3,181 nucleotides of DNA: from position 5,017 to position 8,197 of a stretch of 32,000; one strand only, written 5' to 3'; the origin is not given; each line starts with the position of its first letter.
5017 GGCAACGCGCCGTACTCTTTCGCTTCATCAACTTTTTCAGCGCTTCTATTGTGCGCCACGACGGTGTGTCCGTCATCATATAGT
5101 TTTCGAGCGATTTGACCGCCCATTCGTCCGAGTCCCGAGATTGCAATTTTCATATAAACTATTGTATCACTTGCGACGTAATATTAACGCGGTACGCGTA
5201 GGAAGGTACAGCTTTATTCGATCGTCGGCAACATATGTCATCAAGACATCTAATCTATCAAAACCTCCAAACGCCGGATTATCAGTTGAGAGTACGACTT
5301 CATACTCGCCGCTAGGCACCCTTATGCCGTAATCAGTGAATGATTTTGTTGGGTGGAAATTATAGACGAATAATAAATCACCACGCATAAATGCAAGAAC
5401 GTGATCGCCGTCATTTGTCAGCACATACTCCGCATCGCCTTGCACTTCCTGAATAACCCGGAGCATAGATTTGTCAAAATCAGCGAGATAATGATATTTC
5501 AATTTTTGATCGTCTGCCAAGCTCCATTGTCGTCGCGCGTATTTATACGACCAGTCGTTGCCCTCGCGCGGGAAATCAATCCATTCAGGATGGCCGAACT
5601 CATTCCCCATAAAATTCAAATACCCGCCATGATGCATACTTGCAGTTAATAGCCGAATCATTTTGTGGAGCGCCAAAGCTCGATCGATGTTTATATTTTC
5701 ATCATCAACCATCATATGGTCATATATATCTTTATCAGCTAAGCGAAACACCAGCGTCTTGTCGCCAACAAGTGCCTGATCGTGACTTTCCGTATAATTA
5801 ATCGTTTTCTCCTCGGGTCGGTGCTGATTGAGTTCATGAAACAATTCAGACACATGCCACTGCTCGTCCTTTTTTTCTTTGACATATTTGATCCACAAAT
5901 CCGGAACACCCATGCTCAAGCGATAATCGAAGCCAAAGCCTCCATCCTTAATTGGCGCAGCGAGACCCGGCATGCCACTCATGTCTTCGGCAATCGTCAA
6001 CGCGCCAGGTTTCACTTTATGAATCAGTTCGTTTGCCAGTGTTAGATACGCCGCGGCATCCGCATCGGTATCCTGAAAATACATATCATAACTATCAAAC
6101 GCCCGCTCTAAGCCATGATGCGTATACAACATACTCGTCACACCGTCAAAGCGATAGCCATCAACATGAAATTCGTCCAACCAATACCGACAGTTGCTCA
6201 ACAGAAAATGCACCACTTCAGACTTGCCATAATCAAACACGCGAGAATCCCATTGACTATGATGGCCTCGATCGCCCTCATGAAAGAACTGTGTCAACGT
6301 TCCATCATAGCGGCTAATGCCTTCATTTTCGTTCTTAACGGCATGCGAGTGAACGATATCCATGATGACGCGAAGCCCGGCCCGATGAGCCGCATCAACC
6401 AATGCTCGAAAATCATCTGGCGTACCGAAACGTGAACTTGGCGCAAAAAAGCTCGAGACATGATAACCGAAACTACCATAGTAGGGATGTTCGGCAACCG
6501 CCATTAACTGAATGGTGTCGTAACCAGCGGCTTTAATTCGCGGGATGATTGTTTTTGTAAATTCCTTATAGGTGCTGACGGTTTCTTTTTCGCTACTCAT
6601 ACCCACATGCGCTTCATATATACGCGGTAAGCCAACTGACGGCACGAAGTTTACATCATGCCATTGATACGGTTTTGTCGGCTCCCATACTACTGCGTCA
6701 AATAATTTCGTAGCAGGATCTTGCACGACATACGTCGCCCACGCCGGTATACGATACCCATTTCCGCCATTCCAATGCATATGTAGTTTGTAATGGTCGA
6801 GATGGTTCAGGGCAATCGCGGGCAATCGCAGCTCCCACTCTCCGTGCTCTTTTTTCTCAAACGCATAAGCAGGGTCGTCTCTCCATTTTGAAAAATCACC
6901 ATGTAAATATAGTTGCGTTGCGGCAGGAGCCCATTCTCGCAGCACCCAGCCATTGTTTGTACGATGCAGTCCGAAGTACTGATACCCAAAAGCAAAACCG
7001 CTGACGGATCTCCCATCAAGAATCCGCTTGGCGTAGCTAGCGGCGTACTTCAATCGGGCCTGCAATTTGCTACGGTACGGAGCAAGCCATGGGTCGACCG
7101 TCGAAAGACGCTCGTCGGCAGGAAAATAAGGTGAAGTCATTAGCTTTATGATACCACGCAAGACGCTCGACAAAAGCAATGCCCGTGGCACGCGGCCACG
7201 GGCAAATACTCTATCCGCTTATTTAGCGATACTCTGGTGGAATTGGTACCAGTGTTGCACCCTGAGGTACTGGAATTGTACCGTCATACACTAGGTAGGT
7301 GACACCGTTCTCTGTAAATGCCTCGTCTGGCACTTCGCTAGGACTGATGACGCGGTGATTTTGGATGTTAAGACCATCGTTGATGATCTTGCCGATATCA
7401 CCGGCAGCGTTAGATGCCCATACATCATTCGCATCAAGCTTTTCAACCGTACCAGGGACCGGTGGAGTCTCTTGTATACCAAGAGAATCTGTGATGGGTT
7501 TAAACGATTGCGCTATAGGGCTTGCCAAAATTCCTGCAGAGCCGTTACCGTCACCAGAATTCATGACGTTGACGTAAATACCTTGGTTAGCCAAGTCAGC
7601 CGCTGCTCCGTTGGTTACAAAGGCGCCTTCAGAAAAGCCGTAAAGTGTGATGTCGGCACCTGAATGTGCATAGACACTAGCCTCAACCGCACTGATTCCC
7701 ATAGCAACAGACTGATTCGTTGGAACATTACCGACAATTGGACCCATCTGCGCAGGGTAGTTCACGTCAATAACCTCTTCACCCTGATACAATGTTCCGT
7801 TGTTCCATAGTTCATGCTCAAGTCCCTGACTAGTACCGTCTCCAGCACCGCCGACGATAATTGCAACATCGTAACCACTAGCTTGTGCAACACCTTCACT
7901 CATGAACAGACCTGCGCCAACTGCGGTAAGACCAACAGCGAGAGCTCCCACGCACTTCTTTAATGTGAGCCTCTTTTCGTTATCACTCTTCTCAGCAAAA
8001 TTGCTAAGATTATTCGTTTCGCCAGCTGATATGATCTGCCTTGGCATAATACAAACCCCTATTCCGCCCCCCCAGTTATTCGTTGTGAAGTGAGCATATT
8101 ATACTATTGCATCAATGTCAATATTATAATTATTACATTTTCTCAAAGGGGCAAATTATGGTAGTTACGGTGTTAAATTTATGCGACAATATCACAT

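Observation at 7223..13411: Tandem array of four highly diverged secreted GxSxG hydrolase-like paralogs, each its own transcription unit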

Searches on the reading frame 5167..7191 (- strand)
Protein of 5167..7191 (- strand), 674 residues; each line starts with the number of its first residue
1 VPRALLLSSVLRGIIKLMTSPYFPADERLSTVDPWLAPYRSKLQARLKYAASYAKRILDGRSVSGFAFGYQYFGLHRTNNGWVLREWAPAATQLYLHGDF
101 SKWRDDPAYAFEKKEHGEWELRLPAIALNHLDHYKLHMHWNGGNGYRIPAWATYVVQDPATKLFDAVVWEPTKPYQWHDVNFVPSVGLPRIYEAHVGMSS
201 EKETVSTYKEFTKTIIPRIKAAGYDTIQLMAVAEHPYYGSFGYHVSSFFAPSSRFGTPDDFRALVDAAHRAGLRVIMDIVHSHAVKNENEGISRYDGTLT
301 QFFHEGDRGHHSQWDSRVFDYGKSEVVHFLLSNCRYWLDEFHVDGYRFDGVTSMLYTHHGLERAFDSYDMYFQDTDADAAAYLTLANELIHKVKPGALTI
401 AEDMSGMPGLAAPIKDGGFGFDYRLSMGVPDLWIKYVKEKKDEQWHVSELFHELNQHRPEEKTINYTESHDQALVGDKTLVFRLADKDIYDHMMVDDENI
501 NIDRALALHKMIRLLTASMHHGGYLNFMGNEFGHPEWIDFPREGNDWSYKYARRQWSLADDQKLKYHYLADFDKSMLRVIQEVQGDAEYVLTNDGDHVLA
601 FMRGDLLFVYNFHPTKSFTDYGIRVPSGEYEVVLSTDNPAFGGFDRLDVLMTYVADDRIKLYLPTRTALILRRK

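Call 39: search_protein_families(library=pfam, proteins=[window:5167-7191:-], max_evalue=0.001)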
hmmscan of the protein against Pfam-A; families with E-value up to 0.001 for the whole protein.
window:5167-7191:- (674 aa): 3 families
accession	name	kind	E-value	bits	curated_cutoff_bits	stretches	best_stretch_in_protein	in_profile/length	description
PF02806.24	Alpha-amylase_C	-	6.6e-17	62.1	21.2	1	592-673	5-94/95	Alpha amylase, C-terminal all-beta domain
PF00128.31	Alpha-amylase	-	2.3e-15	57.2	22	1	219-473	28-317/446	Alpha amylase, catalytic domain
PF02922.24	CBM_48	-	4.1e-10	40.3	22.4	1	73-152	2-83/83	Carbohydrate-binding module 48 (Isoamylase N-terminal domain)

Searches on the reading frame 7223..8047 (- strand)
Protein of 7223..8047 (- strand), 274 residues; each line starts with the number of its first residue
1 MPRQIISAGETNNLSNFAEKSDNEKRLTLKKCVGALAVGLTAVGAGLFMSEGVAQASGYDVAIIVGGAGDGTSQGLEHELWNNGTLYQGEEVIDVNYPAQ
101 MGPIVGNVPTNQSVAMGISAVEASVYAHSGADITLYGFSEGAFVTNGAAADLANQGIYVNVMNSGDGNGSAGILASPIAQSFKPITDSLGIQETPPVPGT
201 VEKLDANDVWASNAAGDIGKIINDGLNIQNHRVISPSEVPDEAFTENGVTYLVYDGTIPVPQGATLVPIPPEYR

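Call 3: search_protein_families(library=pfam, proteins=[window:7223-8047:-], max_evalue=1)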
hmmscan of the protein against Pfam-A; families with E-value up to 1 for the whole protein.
window:7223-8047:- (274 aa): 1 family
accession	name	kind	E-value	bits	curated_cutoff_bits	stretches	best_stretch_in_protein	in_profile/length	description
PF08237.17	PE-PPE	-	4.2e-08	33.3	21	1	93-185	6-110/228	PE-PPE domain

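Call 4: search_protein_families(library=ncbifam, proteins=[window:7223-8047:-], max_evalue=1)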
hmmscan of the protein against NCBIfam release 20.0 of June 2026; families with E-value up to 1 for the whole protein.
window:7223-8047:- (274 aa): 0 families

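Call 25: predict_structure(alignment_id=A3)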
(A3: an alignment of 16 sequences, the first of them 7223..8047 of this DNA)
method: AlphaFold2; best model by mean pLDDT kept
length: 274 residues; sequences in the alignment: 16
mean_pLDDT: 81.4   pTM: 0.75
mean pLDDT of the five models: 81.4, 81.0, 80.7, 80.4, 79.9
residues with pLDDT >= 90: 156; 70-90: 52; 50-70: 9; < 50: 57
segments of 3 or more residues with pLDDT < 50: 1-57
pLDDT, mean of each block of 10 residues (from residue 1): 41 42 45 43 41 51 97 97 92 97 91 97 96 97 97 97 94 87 83 91 93 77 69 92 97 94 94 88
secondary structure, 60 per line:
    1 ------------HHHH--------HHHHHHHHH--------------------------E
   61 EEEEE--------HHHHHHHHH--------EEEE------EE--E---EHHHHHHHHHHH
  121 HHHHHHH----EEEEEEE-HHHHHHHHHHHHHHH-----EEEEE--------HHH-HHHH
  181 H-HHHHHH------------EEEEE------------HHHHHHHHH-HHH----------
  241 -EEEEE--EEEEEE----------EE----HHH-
elements in order: H13-16 H25-33 E60-65 H74-82 E91-94 H110-127 E132-138 H140-154 E160-164 H177-181 H183-188 E201-205 H218-226 E242-246 E249-254

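Call 29: fold_search(model_id=the predicted structure, library=pdb)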
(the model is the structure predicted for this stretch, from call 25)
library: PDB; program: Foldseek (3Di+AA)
matches with E <= 10: 1709; with E <= 0.001: 52
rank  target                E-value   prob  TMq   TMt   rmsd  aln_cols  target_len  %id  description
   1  5w95_A                1.1e-05  1.00  0.47  0.50   4.8       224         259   19  Mtb Rv3802c with PEG bound (released 2017-12-27)
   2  3fla_A                3.0e-05  1.00  0.41  0.45  10.7       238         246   13  RifR - Type II thioesterase from Rifamycin NRPS/PKS biosynthetic pathway - Form 1 (released 2009-01-06)
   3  7cc4_A                3.0e-05  1.00  0.37  0.48   6.5       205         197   18  A biodegradable plastic-degrading cutinase-like enzyme from the phyllosphere yeast Pseudozyma antarctica (released 2020-07-15)
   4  3qmv_C                3.4e-05  1.00  0.35  0.36  19.1       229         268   14  RedJ-Thioesterase from the Prodiginine biosynthetic pathway in Streptomyces coelicolor (released 2011-05-04)
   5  3qmw_A                3.9e-05  1.00  0.33  0.36  14.3       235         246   15  RedJ with PEG molecule bound in the active site (released 2011-05-04)
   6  2czq_A                5.3e-05  1.00  0.37  0.48   9.6       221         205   15  A novel cutinase-like protein from Cryptococcus sp. (released 2006-07-14)
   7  3aja_A                5.6e-05  1.00  0.45  0.47   5.3       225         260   16  Crystal Structure of MSMEG_6394 (released 2010-08-11)
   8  3qmw_C                8.6e-05  1.00  0.35  0.39  14.4       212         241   17  RedJ with PEG molecule bound in the active site (released 2011-05-04)
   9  3aja_B                9.7e-05  1.00  0.44  0.45   4.8       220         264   18  Crystal Structure of MSMEG_6394 (released 2010-08-11)
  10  6n8e                  1.2e-04  0.99  0.30  0.08  22.4       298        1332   14  Crystal structure of holo-ObiF1, a five domain nonribosomal peptide synthetase from Burkholderia diffusa (released 2019-07-24)
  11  2axe                  1.3e-04  1.00  0.37  0.47   9.6       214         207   16  IODINATED COMPLEX OF ACETYL XYLAN ESTERASE AT 1.80 ANGSTROMS (released 1999-05-18)
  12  3qmv_D                1.5e-04  1.00  0.34  0.35  20.1       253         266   14  RedJ-Thioesterase from the Prodiginine biosynthetic pathway in Streptomyces coelicolor (released 2011-05-04)
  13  1bs9                  1.7e-04  1.00  0.36  0.45   8.2       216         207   18  ACETYLXYLAN ESTERASE FROM P. PURPUROGENUM REFINED AT 1.10 ANGSTROMS (released 1999-05-18)
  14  6fvj_C                1.8e-04  1.00  0.38  0.48   8.5       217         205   12  TesA a major thioesterase from Mycobacterium tuberculosis (released 2018-10-24)
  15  3qmv_B                2.0e-04  1.00  0.34  0.36  13.6       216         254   16  RedJ-Thioesterase from the Prodiginine biosynthetic pathway in Streptomyces coelicolor (released 2011-05-04)
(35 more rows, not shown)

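Call 30: fold_search(model_id=the predicted structure, library=viral)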
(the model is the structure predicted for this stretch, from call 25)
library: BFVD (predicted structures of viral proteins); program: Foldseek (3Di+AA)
matches with E <= 10: 648; with E <= 0.001: 22
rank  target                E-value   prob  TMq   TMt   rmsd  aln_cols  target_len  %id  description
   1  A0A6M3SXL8            1.3e-08  1.00  0.48  0.36   9.3       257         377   19  Hydrolase [Mycobacterium phage Chris]
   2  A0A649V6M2            8.2e-08  1.00  0.51  0.31   5.5       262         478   14  PE-PPE domain-containing protein [Gordonia phage Avazak]
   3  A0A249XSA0            1.3e-07  1.00  0.52  0.44   9.5       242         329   18  Esterase [Mycobacterium phage Phabba]
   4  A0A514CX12            1.8e-06  1.00  0.47  0.59  14.5       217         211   17  Serine hydrolase [Gordonia phage Dardanus]
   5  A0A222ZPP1            1.8e-05  1.00  0.45  0.42   8.1       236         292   18  (no name in the UniProt tables at hand)
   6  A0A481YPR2            4.1e-05  1.00  0.37  0.35   8.7       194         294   11  Fermentation-respiration switch protein [Pithovirus LCDPAC02]
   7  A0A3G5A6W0            4.9e-05  1.00  0.33  0.44   7.1       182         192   13  Alpha/beta hydrolase [Hyperionvirus sp.]
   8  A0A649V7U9            1.1e-04  1.00  0.36  0.24   8.3       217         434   15  Lysin B [Mycobacterium phage Eish]
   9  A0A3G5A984            1.7e-04  1.00  0.39  0.38   8.1       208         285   14  Putative alpha/beta hydrolase [Hyperionvirus sp.]
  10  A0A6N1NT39            1.7e-04  1.00  0.39  0.36   8.6       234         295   14  Putative peptidase S9 [Tupanvirus soda lake]
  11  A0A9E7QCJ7            2.7e-04  1.00  0.32  0.34   3.8       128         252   22  (no name in the UniProt tables at hand)
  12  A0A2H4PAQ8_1          3.1e-04  1.00  0.37  0.12  14.1       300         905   12  (no name in the UniProt tables at hand)
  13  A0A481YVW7            4.5e-04  1.00  0.39  0.54   7.2       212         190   15  Alpha/beta hydrolase fold protein [Marseillevirus LCMAC201]
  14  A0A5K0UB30            5.1e-04  1.00  0.40  0.34   8.2       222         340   10  Hydrolase family protein [Yasminevirus sp. GU-2018]
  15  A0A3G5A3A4            6.5e-04  1.00  0.35  0.27   8.4       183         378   15  GPI inositol-deacylase PGAP1-like alpha/beta domain-containing protein [Harvfovirus sp.]
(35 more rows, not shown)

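Call 45: find_encoding_contigs(protein=window:7223-8047:-, flank=3000, max_places=4)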
Protein window:7223-8047:- (274 aa): 5 contigs read that carry it; 4 places shown.
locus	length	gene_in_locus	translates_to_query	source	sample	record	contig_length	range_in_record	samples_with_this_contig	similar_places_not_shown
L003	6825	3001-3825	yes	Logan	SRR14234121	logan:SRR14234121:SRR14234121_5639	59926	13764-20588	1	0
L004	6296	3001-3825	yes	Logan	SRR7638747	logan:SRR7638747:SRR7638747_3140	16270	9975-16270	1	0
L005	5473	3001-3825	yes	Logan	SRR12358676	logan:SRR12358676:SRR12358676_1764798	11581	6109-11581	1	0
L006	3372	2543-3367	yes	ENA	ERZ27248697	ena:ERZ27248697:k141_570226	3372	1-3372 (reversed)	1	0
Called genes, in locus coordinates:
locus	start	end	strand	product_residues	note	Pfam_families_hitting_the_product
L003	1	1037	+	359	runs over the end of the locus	PF08237:PE-PPE (weak)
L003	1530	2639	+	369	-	-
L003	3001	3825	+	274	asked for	PF08237:PE-PPE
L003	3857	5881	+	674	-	PF02922:CBM_48, PF00128:Alpha-amylase, PF02806:Alpha-amylase_C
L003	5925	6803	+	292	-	PF03446:NAD_binding_2, PF00393:6PGD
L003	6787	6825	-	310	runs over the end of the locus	-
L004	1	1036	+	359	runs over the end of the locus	PF08237:PE-PPE (weak)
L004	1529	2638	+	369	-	-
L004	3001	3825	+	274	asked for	PF08237:PE-PPE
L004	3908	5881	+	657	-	PF02922:CBM_48, PF00128:Alpha-amylase, PF02806:Alpha-amylase_C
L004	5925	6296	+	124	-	?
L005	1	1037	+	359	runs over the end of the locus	PF08237:PE-PPE (weak)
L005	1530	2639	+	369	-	-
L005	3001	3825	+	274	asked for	PF08237:PE-PPE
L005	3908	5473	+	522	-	?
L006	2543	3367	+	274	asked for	PF08237:PE-PPE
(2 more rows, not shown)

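Call 48: search_protein_families(library=phrogs, proteins=[window:7223-8047:-], max_evalue=0.01)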
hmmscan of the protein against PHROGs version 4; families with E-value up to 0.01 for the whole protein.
window:7223-8047:- (274 aa): 1 family
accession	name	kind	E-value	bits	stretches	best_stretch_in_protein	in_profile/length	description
phrog_9390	-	DNA, RNA and nucleotide metabolism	0.0077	16.5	1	88-174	63-140/330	DNA binding protein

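Call 49: search_dna_similar(query=window:7223-8047:-, collection=phages, mode=protein, max_evalue=0.001, max_rows=15)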
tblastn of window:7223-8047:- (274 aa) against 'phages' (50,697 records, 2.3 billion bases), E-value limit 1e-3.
No match.
